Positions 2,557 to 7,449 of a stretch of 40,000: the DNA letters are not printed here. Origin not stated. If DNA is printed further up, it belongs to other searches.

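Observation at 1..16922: Convergent two-operon island: a variant 7-deazaguanine DNA modification/restriction (Dpd-like) system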

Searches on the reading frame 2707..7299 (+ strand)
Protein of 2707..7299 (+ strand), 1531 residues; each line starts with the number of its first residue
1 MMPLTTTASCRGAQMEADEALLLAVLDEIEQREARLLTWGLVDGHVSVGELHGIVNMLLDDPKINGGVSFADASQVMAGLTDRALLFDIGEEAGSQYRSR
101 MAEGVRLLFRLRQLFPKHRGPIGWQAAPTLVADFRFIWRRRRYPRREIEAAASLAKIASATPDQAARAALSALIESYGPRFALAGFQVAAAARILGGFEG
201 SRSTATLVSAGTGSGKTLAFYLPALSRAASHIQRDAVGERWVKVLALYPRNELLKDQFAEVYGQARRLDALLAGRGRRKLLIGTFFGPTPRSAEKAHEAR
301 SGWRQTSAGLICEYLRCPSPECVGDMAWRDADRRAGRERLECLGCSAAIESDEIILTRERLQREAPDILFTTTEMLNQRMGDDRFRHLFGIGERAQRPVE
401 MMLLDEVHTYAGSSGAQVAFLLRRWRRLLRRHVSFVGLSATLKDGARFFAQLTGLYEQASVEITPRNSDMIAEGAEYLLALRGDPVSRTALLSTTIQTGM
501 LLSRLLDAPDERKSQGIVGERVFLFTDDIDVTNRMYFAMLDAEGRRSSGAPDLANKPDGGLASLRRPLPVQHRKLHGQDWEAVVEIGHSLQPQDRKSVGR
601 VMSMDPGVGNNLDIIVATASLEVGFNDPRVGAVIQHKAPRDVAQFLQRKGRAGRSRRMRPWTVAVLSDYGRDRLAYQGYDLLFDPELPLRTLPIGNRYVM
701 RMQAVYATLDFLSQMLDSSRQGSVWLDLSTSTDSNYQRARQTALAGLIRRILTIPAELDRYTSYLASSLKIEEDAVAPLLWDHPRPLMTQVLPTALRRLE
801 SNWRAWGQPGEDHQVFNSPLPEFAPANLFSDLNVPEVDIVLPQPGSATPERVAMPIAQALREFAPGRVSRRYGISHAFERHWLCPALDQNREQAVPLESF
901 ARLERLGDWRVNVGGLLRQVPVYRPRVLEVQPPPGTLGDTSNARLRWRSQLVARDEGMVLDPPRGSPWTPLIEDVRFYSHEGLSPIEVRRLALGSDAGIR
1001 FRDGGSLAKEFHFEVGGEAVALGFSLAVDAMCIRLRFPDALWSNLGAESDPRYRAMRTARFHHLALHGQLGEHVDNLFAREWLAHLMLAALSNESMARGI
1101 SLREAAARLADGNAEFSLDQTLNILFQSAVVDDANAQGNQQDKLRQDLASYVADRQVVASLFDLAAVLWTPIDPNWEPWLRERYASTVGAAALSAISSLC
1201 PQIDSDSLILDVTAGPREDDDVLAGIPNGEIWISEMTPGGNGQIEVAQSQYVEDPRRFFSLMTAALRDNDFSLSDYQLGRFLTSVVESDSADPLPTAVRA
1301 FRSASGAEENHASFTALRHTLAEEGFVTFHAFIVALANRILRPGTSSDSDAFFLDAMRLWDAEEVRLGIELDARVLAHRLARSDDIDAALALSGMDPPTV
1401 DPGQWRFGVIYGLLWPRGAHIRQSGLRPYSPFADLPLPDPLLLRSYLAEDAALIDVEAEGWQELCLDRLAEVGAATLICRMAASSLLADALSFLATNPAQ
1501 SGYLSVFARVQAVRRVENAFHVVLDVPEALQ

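Call 4: search_protein_families(library=ncbifam, proteins=[window:2749-7299:+], max_evalue=0.01)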
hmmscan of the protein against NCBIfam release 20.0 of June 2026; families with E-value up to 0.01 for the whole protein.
window:2749-7299:+ (1517 aa): 19 families
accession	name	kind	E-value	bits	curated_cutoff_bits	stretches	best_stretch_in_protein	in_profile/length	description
NF041067.1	DpdJ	equivalog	0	1849.7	800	1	12-1517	1-1482/1482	protein DpdJ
TIGR04121.1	DEXH_lig_assoc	equivalog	5.6e-20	70.7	850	3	564-640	273-345/804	ligase-associated DNA damage response DEXH box helicase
NF010338.0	PRK13767.1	equivalog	1e-15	57.1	849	2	337-444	133-234/877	ATP-dependent helicase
TIGR03817.1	DECH_helic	hypoth_equivalog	1.5e-15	56.6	874.1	2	349-457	127-234/742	helicase/secretion neighborhood putative DEAH-box helicase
NF007284.0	PRK09751.1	equivalog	3.3e-15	54.5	1496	2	342-440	138-229/1538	ATP-dependent helicase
TIGR03158.1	cas3_cyano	exception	2.8e-09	36.6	69.1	1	190-247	15-59/357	type I-D CRISPR-associated helicase Cas3'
NF053636.1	DDHlcsCsdAPsy1082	equivalog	1.2e-06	27.4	890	1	192-242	43-89/512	DEAD/DEAH box helicase CsdA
TIGR00614.1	recQ_fam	subfamily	2.3e-06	26.7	219.8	1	595-641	274-320/470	RecQ family ATP-dependent DNA helicase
NF008279.0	PRK11057.1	equivalog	0.00011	20.8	1015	1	596-641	285-330/608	ATP-dependent DNA helicase RecQ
TIGR01389.1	recQ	equivalog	0.00019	20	640.2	1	596-641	273-318/591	DNA helicase RecQ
NF008394.0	PRK11192.1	equivalog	0.00037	19.5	507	0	192-241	43-89/441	ATP-dependent RNA helicase SrmB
NF041063.1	DpdF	equivalog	0.00056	18.6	550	1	595-642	426-473/813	protein DpdF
TIGR01587.1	cas3_core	equivalog_domain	0.0015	17.7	102.45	0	596-668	277-348/358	CRISPR-associated helicase Cas3'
NF008729.0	PRK11747.1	equivalog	0.0025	16.3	598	0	173-216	33-76/703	ATP-dependent DNA helicase DinG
NF005981.0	PRK08074.1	equivalog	0.0038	15.2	789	1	165-217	254-304/931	ATP-dependent DNA helicase DinG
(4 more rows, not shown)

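Call 5: search_protein_families(library=padloc, proteins=[window:2749-7299:+], max_evalue=0.01)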
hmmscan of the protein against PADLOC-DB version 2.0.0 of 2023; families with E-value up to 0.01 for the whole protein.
window:2749-7299:+ (1517 aa): 37 families (the best 25 are shown)
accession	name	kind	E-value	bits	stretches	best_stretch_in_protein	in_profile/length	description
PDLC02896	DpdJ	-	0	1626.7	1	4-1517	5-1487/1487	DpdJ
PDLC02893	DpdJ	-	6.1e-199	661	1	4-871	5-874/876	DpdJ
PDLC02898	DpdJ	-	9.9e-109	362.4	1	6-509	7-503/506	DpdJ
PDLC02894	DpdJ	-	7.8e-47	158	1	923-1517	52-625/625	DpdJ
PDLC02895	DpdJ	-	4.7e-42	141.1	2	10-534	701-1206/2112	DpdJ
PDLC03960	SngC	-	5.7e-21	72.9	2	169-436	25-202/720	-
PDLC00035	DruE3|DruE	-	2.3e-20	70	3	336-438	207-309/1460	SNF2 family N-terminal domain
PDLC00037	DruE3|DruE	-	2.3e-20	70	3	337-438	208-309/2055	SNF2 family N-terminal domain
PDLC00013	DruE1|DruE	-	4.6e-20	69.2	1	192-449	110-389/1776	SNF2 family N-terminal domain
PDLC02503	BrxHI|BrxHII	-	2.9e-19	66.9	2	342-455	112-221/698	BrxHI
PDLC00015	DruE2|DruE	-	4.7e-15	52.4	2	226-411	177-362/1887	SNF2 family N-terminal domain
PDLC00036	DruE3|DruE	-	1.2e-14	50.4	2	341-428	198-285/2023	SNF2 family N-terminal domain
PDLC02897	DpdJ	-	8e-14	48.4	2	338-431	202-289/1570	DpdJ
PDLC02569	DrmA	-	1.7e-13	47.3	2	151-256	379-487/1095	DrmA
PDLC02570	DrmA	-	3.5e-12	43.5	2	599-675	583-658/851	DrmA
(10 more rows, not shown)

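Call 11: search_protein_families(library=pfam, proteins=[window:2749-7299:+], max_evalue=0.01)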
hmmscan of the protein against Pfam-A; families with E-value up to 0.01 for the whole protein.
window:2749-7299:+ (1517 aa): 3 families
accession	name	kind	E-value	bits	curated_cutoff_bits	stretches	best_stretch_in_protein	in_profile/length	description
PF00270.35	DEAD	-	1.2e-14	54.8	26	2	190-247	15-65/167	DEAD/DEAH box helicase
PF00271.37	Helicase_C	-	1.9e-07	31.7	23.5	1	595-641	63-109/110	Helicase conserved C-terminal domain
PF04851.21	ResIII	-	5.3e-05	23.6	22.5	0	172-243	7-69/164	Type III restriction enzyme, res subunit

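Call 26: find_related_loci(query=window:2749-7299:+, collection=genome_contigs, flank=10000)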
Query window:2749-7299:+ (1517 aa) in genome_contigs; peptide patterns used: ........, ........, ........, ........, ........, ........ (x = any residue, [..] = any of these).
57 stretches matched a pattern; 31 encode a relative of the query (tblastn E <= 1e-3); 30 distinct loci.
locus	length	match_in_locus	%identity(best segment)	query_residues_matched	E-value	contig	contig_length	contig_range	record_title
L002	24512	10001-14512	90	14-1517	0e+0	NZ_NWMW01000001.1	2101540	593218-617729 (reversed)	Sphingomonas spermidinifaciens strain 9NM-10 contig1, whole genome shotgun sequence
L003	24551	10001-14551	89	1-1517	0e+0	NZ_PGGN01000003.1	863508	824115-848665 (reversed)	Phyllobacterium endophyticum strain PEPV15 NODE_3_length_863508_cov_62.4301, whole genome shotgun sequence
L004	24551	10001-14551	89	1-1517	0e+0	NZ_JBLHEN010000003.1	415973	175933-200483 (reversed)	Gluconacetobacter sp. Hr-1-5 3, whole genome shotgun sequence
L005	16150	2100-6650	87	1-1517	0e+0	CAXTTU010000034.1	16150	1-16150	MAG TPA_asm: uncultured Sphingomonas sp. isolate public_SRR12240179_metawrap_bin.3 genome assembly, contig: public_SRR12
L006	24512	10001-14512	87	14-1517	0e+0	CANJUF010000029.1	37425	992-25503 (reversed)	MAG: Sphingomonadaceae bacterium isolate RH-23may17-936 genome assembly, contig: RH-23may17-C7773, whole genome shotgun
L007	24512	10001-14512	90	14-1517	0e+0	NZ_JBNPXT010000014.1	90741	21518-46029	Sphingobium olei strain DSM 18999 Ga0373319_014, whole genome shotgun sequence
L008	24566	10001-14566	80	1-1517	0e+0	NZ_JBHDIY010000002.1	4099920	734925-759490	Tateyamaria armeniaca strain KMU-156 contig_24, whole genome shotgun sequence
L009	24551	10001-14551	72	1-1517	0e+0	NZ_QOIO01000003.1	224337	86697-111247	Microvirga aerophila strain DSM 21344 contig3, whole genome shotgun sequence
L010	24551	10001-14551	86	1-1517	0e+0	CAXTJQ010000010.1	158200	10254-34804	MAG TPA_asm: uncultured Rhizobiaceae bacterium isolate public_SRR11456921_metawrap_bin.18 genome assembly, contig: publi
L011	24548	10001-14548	67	1-1517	0e+0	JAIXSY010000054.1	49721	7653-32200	MAG: Verrucomicrobiaceae bacterium isolate C8_MAG_00019 pond_C8_MAG_00019_000000000021, whole genome shotgun sequence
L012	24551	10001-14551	67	1-1517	0e+0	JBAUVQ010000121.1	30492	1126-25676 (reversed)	MAG: Methylocystis sp. isolate MFD04752_ilm_asm_bin24 k127_232978, whole genome shotgun sequence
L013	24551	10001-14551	82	1-1517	0e+0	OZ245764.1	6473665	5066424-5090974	MAG: Rhodospirillales bacterium isolate 6966ac55-dabb-4425-b8ec-bbaea3ff1f79 genome assembly, chromosome: 1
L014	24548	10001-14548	66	1-1517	0e+0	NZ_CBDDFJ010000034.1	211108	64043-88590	MAG: Roseococcus sp. isolate 8ea64999-de2d-4fba-be6c-4e465365e0b3 contig_34, whole genome shotgun sequence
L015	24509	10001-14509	84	15-1517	0e+0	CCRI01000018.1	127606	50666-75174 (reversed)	Neorhizobium galegae bv. officinalis genome assembly NgalHAMBI1146Draft, contig contig18, whole genome shotgun sequence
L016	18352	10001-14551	85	1-1517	0e+0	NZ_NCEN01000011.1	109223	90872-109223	MAG: Novosphingobium sp. 32-60-15 04302015_32_scaffold_44, whole genome shotgun sequence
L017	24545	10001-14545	61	1-1517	0e+0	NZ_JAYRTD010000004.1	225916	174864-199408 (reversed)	MAG: Brevundimonas sp. isolate NJ_NJASGE1bin.30 NODE_71_length_225916_cov_4.901027, whole genome shotgun sequence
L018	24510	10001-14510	89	15-1517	0e+0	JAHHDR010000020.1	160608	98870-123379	MAG: Rhizobium sp. isolate LANL01E contig_217, whole genome shotgun sequence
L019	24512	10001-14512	91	14-1517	0e+0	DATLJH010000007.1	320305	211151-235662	MAG TPA_asm: Sphingomonas sp. isolate SMAG_U13691 k141_10065, whole genome shotgun sequence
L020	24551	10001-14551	68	1-1517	0e+0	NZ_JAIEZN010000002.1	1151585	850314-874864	Devosia aquimaris strain CJK-A8-3 NODE_2_length_1151585_cov_191.561, whole genome shotgun sequence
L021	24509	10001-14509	89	15-1517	0e+0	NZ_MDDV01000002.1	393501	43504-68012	Ensifer sp. LCM 4579 contig_1, whole genome shotgun sequence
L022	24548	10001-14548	68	1-1517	0e+0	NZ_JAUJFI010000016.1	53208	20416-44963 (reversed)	Azospirillum isscasi strain C340-1 c340-01_scaffold16, whole genome shotgun sequence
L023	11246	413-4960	68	1-1517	0e+0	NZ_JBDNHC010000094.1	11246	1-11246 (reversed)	MAG: Sneathiella sp. isolate concoct.243.ELB k141_792045, whole genome shotgun sequence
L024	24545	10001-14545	64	1-1517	0e+0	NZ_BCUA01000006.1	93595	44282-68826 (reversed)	Sphingopyxis granuli NBRC 100800, whole genome shotgun sequence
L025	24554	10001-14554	61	1-1517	0e+0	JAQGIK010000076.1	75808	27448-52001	MAG: Caulobacter sp. isolate RYN_457 scaffold_1447622, whole genome shotgun sequence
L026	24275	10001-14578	62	1-1517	0e+0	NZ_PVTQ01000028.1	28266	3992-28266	Donghicola tyrosinivorans strain DSM 100212 Ga0181042_128, whole genome shotgun sequence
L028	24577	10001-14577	66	1-1517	0e+0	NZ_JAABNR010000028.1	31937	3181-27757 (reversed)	Stagnihabitans tardus strain CYK-10 contig00028, whole genome shotgun sequence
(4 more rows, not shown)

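Call 31: find_encoding_contigs(protein=window:2749-7299:+, flank=10000, max_places=3)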
Protein window:2749-7299:+ (1517 aa): no gene with exactly this product is on record in the collection.

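Call 32: find_encoding_contigs(protein=window:2707-7299:+, flank=10000, max_places=3)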
Protein window:2707-7299:+ (1531 aa): no gene with exactly this product is on record in the collection.

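Call 35: search_protein_families(library=ncbifam, proteins=[L019:17-2641:+, L019:2290-5226:+, L019:5148-6125:+, L019:6128-9241:+], max_evalue=0.00001)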
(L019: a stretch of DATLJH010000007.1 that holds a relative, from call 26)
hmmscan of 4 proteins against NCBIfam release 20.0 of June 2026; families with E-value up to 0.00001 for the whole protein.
L019:17-2641:+ (875 aa): 5 families
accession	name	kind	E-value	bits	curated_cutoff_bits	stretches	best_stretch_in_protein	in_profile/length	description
NF041062.1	DpdE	equivalog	7.2e-206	686.4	500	1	2-862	206-1047/1048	protein DpdE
NF003426.0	PRK04914.1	equivalog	9.5e-25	87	576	1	46-502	273-672/959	RNA polymerase-associated protein RapA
NF038317.1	DISARM_DrmD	equivalog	4e-23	81.7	610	1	378-478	565-670/1021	DISARM system SNF2-like helicase DrmD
NF038318.1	DISARM_DrmD_b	equivalog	1.5e-10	39.9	950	1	378-427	488-536/868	DISARM system SNF2-like helicase DrmD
NF042964.1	phospholipD_antiphage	equivalog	2.3e-07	29.5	1100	1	380-423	749-791/895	phospholipase D-like domain-containing anti-phage protein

L019:2290-5226:+ (979 aa): 17 families
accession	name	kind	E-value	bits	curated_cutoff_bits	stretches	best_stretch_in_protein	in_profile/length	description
NF041063.1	DpdF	equivalog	2.6e-281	935.9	550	1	136-956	10-811/813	protein DpdF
TIGR01389.1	recQ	equivalog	2.9e-53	181.2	640.2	1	266-624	10-339/591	DNA helicase RecQ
TIGR00614.1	recQ_fam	subfamily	6.5e-49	167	219.8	1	273-624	14-341/470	RecQ family ATP-dependent DNA helicase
NF008279.0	PRK11057.1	equivalog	3.2e-38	131.6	1015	1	262-619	18-346/608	ATP-dependent DNA helicase RecQ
TIGR03817.1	DECH_helic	hypoth_equivalog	1.3e-17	63.3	874.1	2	539-620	309-390/742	helicase/secretion neighborhood putative DEAH-box helicase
NF008394.0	PRK11192.1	equivalog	4.1e-14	52.3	507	1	401-617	149-355/441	ATP-dependent RNA helicase SrmB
TIGR04121.1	DEXH_lig_assoc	equivalog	1.3e-13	49.6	850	1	288-620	28-363/804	ligase-associated DNA damage response DEXH box helicase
NF008744.0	PRK11776.1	equivalog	3.5e-10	39.1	524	1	436-626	173-359/460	ATP-dependent RNA helicase DbpA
NF053631.1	RNA_helic_CshA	equivalog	7.3e-10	38.3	646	1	444-624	173-352/434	degradosome RNA helicase CshA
NF002340.1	PRK01297.1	equivalog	2.9e-09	36.2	564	1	430-617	172-357/372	ATP-dependent RNA helicase RhlB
NF053711.1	RNA_heli_RhlE1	exception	3.9e-09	35.8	750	1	273-617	26-352/434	RNA helicase RhlE1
NF053636.1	DDHlcsCsdAPsy1082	equivalog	2.2e-07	29.8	890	1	434-617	173-351/512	DEAD/DEAH box helicase CsdA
TIGR00643.1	recG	equivalog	3.3e-07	29.4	659.4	1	298-617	266-567/629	ATP-dependent DNA helicase RecG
NF002654.0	PRK02362.1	equivalog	4.6e-07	28.5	887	0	272-338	25-89/739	ATP-dependent DNA helicase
NF008168.0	PRK10917.2-2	equivalog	5.6e-07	28.2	718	0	534-621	612-700/795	ATP-dependent DNA helicase RecG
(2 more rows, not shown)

L019:5148-6125:+ (326 aa): 1 family
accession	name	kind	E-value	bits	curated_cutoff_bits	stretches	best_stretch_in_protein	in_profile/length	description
NF041064.1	DpdG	equivalog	1.2e-94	316.9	80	1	28-317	2-290/290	protein DpdG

L019:6128-9241:+ (1038 aa): 1 family
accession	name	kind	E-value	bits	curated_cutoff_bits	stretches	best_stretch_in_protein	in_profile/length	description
NF041065.1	DpdH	equivalog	1.2e-255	851.6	450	1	5-1024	1-1012/1014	protein DpdH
